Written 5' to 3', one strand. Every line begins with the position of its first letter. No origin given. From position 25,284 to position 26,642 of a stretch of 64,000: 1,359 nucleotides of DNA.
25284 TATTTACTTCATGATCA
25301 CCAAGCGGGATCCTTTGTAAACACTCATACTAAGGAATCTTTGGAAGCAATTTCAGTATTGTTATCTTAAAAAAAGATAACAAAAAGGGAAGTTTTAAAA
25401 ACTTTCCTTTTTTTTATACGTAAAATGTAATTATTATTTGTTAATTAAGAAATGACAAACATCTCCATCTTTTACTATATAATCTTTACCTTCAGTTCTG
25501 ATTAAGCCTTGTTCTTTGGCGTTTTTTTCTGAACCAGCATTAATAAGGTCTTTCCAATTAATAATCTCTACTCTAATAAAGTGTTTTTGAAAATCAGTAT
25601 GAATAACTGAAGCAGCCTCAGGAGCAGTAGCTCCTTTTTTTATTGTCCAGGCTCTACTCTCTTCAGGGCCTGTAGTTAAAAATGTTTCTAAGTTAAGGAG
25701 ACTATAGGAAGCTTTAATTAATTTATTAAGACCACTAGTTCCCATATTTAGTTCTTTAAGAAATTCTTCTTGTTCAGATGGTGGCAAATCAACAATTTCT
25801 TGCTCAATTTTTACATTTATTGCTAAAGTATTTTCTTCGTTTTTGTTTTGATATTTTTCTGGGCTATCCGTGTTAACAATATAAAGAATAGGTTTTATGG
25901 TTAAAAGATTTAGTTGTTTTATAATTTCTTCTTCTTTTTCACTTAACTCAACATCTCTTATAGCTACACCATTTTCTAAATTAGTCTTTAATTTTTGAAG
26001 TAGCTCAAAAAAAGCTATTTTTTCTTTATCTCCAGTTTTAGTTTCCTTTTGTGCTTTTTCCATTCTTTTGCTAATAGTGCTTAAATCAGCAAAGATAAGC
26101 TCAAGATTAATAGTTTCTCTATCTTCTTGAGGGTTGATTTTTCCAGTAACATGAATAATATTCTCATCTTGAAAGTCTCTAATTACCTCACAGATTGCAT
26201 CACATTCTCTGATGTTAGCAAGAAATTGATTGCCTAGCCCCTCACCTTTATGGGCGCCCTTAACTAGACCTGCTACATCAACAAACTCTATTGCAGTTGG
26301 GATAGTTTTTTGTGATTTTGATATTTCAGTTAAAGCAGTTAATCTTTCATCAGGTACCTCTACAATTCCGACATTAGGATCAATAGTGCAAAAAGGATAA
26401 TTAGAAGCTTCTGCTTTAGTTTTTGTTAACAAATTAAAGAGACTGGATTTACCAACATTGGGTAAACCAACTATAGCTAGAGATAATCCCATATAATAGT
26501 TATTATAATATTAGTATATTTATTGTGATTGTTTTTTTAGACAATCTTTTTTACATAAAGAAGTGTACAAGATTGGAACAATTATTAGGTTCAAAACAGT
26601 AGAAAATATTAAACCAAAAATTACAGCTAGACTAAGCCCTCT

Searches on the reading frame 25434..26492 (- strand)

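Call 21: search_protein_families(library=pfam, proteins=[window:25434-26492:-], max_evalue=0.00001)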
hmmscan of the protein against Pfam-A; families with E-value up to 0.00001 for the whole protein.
window:25434-26492:- (352 aa): 3 families
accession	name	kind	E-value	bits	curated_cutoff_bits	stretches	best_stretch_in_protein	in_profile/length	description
PF06071.19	YchF-GTPase_C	-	2.6e-36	124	27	1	268-351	1-84/84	Protein of unknown function (DUF933)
PF01926.29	MMR_HSR1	-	4.7e-24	85.1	21.9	1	5-113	2-90/113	50S ribosome-binding GTPase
PF02421.24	FeoB_N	-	2.9e-09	37.1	27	1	5-50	3-48/156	Ferrous iron transport protein B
